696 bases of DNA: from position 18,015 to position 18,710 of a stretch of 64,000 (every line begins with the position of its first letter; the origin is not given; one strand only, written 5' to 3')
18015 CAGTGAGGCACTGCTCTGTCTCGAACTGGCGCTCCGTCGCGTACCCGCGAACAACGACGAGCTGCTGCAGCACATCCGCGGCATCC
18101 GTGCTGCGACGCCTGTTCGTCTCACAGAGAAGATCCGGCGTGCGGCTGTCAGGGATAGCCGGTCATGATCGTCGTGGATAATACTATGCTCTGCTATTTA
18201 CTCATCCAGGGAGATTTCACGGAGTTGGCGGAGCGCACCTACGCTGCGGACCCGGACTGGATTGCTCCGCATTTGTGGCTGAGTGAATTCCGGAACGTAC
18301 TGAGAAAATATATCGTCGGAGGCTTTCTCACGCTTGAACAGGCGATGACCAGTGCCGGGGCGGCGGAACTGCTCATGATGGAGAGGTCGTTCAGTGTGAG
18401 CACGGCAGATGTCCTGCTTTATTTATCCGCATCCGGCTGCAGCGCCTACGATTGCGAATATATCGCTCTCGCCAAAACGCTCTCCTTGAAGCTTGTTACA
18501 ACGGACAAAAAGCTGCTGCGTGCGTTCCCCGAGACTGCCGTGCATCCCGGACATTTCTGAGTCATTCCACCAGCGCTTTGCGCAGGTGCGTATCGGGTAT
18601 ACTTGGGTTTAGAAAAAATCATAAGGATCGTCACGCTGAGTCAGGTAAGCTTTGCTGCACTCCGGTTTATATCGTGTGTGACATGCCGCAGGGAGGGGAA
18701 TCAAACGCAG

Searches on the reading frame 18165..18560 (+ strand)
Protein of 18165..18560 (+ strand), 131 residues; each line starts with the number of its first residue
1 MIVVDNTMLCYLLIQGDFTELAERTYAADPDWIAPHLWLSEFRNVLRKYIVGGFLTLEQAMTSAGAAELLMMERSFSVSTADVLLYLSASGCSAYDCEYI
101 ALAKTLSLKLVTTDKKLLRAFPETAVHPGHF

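Call 14: search_protein_families(library=pfam, proteins=[window:18165-18560:+], max_evalue=0.001)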
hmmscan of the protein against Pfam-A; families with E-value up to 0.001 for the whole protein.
window:18165-18560:+ (131 aa): 1 family
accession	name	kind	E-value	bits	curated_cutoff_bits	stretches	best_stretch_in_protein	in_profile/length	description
PF01850.27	PIN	-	9e-07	30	23.6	1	2-119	1-116/120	PIN domain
